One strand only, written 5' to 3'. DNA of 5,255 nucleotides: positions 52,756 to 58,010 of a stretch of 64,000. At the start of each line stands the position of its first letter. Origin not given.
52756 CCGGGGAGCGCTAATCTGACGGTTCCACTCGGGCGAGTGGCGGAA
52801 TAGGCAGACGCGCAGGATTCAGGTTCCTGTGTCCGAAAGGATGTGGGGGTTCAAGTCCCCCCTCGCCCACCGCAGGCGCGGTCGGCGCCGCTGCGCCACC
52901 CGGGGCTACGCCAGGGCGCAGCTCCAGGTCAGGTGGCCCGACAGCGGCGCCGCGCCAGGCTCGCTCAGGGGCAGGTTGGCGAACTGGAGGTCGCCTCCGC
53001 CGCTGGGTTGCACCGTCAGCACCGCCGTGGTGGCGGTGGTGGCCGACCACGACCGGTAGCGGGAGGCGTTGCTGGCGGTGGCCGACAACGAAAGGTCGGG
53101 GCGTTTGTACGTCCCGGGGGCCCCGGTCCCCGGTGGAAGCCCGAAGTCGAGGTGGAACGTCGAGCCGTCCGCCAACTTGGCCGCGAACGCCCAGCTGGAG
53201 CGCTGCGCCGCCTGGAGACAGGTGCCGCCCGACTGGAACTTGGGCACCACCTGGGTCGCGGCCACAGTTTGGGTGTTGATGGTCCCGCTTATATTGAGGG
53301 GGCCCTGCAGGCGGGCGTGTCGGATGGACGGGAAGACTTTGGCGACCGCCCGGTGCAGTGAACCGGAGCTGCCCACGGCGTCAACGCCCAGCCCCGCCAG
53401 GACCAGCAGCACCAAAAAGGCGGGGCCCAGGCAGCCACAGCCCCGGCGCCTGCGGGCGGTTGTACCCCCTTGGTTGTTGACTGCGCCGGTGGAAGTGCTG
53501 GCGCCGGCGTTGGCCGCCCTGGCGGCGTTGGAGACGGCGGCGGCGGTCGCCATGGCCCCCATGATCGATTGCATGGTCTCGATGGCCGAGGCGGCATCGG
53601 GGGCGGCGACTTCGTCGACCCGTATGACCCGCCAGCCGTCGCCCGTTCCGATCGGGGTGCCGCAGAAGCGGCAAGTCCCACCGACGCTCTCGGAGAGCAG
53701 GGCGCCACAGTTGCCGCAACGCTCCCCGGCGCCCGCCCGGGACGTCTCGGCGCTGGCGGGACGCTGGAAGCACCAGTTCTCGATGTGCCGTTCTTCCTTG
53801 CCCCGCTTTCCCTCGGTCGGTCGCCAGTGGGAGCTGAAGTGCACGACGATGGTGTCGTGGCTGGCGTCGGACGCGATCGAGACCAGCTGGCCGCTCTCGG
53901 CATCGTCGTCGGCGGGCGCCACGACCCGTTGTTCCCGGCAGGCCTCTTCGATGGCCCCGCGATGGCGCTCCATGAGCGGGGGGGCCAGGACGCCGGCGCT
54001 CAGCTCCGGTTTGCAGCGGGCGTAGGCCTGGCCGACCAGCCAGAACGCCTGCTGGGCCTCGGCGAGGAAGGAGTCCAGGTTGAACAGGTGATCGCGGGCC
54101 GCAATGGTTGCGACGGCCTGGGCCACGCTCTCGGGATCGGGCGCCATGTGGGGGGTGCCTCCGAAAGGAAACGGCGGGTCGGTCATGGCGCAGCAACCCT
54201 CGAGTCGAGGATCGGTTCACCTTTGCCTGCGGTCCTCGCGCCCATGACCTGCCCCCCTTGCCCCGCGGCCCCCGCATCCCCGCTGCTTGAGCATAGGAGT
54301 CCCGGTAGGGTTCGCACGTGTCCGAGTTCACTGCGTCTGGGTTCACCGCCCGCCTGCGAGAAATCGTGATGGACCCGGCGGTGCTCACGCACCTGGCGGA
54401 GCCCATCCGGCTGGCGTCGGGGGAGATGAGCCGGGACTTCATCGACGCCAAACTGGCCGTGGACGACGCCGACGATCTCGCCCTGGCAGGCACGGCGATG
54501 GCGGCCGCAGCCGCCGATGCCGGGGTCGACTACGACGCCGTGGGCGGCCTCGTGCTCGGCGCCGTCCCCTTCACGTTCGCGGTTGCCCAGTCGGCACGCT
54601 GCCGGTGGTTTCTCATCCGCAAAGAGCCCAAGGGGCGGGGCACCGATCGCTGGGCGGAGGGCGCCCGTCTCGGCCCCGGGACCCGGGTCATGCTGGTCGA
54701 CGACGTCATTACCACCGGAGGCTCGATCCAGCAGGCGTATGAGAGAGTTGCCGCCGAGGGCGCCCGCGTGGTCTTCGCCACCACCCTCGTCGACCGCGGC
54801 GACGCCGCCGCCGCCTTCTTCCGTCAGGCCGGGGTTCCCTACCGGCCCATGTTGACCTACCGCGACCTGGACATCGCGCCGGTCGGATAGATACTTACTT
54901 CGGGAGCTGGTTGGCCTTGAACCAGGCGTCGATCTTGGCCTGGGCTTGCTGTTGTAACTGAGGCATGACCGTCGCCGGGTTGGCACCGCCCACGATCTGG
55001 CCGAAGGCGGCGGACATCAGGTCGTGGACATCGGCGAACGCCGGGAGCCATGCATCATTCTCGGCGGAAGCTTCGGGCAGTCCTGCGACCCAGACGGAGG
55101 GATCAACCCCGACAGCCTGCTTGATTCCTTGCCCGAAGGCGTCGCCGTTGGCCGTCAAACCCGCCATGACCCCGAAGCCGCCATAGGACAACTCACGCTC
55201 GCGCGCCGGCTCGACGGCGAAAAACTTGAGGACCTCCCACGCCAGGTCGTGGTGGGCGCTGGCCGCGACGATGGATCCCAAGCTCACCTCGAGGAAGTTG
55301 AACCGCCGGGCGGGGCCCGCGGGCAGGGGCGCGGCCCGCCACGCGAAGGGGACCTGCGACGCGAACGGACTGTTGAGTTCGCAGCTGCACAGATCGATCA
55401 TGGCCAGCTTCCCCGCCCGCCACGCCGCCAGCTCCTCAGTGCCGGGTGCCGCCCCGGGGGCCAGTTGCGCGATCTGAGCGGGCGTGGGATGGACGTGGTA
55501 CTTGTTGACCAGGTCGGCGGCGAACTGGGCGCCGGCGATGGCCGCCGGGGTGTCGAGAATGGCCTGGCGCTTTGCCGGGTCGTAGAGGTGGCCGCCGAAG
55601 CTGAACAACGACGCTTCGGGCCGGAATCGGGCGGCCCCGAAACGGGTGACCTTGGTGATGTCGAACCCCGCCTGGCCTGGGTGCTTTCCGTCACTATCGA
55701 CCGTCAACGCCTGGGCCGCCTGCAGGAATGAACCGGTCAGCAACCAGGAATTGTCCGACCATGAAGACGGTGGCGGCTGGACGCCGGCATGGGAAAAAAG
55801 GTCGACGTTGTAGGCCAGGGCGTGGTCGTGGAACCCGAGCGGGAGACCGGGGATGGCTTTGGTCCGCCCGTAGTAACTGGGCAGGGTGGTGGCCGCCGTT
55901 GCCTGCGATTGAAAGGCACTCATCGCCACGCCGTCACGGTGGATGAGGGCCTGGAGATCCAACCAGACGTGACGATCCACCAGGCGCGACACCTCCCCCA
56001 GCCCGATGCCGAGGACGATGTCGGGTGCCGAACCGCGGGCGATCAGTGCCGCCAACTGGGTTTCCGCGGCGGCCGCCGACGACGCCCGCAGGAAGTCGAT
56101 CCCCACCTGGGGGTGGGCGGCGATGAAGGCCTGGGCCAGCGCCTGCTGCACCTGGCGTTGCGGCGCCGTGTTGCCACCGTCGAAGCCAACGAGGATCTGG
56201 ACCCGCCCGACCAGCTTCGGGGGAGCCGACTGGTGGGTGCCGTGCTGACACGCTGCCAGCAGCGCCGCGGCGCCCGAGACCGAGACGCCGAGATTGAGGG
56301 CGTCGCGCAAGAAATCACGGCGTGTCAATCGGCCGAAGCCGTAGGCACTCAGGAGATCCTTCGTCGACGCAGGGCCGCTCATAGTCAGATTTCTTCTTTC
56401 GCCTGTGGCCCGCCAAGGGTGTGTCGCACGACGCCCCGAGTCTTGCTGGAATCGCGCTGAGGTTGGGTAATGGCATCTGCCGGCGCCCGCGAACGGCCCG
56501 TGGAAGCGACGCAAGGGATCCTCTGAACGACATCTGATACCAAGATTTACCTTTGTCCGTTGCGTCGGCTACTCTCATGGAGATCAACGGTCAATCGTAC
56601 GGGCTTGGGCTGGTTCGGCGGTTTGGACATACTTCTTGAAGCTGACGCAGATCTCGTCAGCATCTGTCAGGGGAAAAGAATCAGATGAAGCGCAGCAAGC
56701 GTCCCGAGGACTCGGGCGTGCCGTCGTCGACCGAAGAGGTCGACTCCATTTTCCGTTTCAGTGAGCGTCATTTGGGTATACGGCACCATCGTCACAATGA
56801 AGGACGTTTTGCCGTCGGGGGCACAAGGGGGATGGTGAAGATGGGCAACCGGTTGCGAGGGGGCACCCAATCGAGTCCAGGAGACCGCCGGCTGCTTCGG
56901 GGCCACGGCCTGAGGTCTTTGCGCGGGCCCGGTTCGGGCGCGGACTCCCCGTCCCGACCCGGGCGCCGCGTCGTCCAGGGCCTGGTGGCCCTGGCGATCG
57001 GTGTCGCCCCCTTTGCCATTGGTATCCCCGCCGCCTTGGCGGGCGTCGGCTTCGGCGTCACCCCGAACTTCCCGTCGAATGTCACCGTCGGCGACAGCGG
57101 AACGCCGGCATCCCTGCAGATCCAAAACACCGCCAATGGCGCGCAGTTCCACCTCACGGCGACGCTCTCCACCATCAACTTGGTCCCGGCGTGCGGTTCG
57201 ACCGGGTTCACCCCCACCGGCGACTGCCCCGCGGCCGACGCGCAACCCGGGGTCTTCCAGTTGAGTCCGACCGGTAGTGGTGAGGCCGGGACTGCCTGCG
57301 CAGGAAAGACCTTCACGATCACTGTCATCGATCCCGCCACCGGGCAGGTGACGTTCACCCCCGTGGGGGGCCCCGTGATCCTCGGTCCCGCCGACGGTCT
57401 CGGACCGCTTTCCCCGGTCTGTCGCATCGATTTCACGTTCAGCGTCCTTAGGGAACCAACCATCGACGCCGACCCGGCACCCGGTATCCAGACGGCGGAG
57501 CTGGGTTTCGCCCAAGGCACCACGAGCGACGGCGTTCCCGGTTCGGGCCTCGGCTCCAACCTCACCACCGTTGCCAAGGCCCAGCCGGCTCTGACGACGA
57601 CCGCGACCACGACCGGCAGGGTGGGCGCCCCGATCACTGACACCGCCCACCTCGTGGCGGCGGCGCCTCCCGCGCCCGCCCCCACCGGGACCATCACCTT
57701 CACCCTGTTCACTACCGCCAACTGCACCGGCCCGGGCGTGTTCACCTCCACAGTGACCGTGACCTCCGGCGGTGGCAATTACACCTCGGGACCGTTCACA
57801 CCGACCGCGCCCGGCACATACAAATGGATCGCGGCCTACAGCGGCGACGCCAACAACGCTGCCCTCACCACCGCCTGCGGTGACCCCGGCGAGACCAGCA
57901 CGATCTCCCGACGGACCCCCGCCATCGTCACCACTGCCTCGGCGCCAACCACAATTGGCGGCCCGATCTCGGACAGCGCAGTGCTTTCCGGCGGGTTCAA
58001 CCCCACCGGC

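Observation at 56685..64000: Giant tandem-repeat adhesin gene missing from the ORF track; all listed ORFs here are antisense artefacts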

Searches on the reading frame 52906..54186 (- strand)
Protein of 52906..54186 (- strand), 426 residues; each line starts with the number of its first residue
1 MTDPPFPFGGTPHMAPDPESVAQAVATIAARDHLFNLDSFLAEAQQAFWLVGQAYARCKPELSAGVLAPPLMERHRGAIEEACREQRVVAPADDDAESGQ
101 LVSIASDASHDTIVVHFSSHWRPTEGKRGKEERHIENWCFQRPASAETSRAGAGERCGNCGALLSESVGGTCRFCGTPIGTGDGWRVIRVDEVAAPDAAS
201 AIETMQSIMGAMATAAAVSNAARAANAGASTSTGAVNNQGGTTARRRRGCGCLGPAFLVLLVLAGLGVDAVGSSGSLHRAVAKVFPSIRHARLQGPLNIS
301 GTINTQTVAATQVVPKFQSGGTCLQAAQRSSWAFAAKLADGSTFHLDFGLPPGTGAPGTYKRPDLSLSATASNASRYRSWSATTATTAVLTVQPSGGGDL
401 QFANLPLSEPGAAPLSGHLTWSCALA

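Call 21: search_protein_families(library=pfam, proteins=[window:52906-54186:-], max_evalue=0.0001)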
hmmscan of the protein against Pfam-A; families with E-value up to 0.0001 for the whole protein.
window:52906-54186:- (426 aa): 1 family
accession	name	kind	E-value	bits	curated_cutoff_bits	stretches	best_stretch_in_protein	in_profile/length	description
PF04280.21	Tim44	-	6.3e-06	26.8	29.6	1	22-146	2-135/147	Tim44-like domain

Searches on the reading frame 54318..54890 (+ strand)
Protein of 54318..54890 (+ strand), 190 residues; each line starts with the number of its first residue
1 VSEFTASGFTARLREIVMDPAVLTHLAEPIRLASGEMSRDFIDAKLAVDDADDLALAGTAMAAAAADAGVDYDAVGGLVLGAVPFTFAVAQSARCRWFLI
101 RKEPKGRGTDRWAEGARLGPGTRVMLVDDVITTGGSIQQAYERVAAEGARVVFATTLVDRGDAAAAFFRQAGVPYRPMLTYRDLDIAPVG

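Call 21: search_protein_families(library=pfam, proteins=[window:54318-54890:+], max_evalue=0.0001)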
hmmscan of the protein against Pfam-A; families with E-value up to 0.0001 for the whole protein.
window:54318-54890:+ (190 aa): 1 family
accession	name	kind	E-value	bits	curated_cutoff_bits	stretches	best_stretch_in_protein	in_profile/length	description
PF00156.33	Pribosyltran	-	2.6e-09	37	26.3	1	72-162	30-128/158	Phosphoribosyl transferase domain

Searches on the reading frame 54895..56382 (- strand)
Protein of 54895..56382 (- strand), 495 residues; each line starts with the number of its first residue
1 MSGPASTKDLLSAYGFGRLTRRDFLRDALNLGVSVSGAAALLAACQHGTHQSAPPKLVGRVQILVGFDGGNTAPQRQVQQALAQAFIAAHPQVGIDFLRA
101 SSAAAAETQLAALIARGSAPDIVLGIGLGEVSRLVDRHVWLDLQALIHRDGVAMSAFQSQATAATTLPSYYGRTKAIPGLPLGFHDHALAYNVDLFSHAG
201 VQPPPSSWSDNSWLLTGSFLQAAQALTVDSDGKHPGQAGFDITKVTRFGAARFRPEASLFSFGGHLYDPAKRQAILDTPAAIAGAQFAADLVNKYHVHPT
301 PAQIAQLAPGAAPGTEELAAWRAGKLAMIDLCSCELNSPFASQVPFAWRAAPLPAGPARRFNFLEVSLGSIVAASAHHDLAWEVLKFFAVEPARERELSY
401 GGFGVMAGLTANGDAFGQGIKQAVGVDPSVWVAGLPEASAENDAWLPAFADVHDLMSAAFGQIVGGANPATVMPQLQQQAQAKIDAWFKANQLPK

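Call 18: find_encoding_contigs(protein=window:54895-56382:-, flank=10000, max_places=6)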
Protein window:54895-56382:- (495 aa): no gene with exactly this product is on record in the collection.
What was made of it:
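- Tried and rejected: An exact-protein look-up of the neighbouring solute-binding protein gave nothing (call 18).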

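Call 21: search_protein_families(library=pfam, proteins=[window:54895-56382:-], max_evalue=0.0001)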
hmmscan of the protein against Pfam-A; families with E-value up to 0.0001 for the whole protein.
window:54895-56382:- (495 aa): 1 family
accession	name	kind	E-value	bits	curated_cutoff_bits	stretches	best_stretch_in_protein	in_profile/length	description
PF01547.30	SBP_bac_1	-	5.8e-12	46.7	26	1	75-391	7-303/307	Bacterial extracellular solute-binding protein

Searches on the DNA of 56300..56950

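Call 67: search_rna_families(source=window, start=56300, end=56950, threshold=evalue, max_evalue=1)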
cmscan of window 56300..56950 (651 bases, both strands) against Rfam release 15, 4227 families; matches with E-value up to 1: 0.
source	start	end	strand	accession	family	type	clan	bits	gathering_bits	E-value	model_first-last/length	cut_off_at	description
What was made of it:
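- Tried and rejected: I looked for a riboswitch or other RNA element in the 458-bp leader and found none (call 67).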

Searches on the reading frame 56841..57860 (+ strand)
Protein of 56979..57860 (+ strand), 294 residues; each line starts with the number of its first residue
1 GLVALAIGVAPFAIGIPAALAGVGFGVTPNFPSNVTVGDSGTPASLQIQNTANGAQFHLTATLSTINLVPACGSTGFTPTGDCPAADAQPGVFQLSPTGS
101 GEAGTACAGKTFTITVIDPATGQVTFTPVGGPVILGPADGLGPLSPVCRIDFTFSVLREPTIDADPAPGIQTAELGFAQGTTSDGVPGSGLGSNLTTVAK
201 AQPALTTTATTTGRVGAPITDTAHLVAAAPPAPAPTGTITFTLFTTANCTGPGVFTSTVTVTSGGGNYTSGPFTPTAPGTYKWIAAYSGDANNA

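Call 11: search_protein_families(library=pfam, proteins=[window:56841-57700:+], max_evalue=10)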
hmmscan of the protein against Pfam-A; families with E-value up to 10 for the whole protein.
window:56841-57700:+ (286 aa): 0 families

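Call 15: find_related_loci(query=window:56979-57860:+, collection=genome_contigs, flank=10000)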
Query window:56979-57860:+ (294 aa) in genome_contigs; peptide patterns used: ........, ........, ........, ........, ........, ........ (x = any residue, [..] = any of these).
176 stretches matched a pattern; 2 encode a relative of the query (tblastn E <= 1e-3); 2 distinct loci.
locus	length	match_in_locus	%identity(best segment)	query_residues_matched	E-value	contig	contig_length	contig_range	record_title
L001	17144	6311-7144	59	18-294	1e-80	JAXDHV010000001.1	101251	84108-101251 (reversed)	MAG: Solirubrobacteraceae bacterium isolate BP_532 scaffold_6127702, whole genome shotgun sequence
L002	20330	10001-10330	47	190-293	2e-13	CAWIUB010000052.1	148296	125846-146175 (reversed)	MAG: uncultured Actinomycetota bacterium isolate MFD01721.bin.1.158 genome assembly, contig: contig_7006, whole genome s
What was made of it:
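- Tried and rejected: The head domain was searched in genome_contigs and gave only two distant loci, L001 and L002 (call 15).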

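Call 16: find_related_loci(query=window:56979-57860:+, collection=metagenome_contigs, flank=10000)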
Query window:56979-57860:+ (294 aa) in metagenome_contigs; peptide patterns used: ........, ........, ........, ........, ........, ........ (x = any residue, [..] = any of these).
217 stretches matched a pattern, but none encodes a relative of the query by tblastn (E <= 1e-3).
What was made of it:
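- The source genome was not found in any searchable collection (calls 15, 16, 18), so the anchor rests on extrapolation from orthologs.
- Tried and rejected: In metagenome_contigs it gave nothing (call 16).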
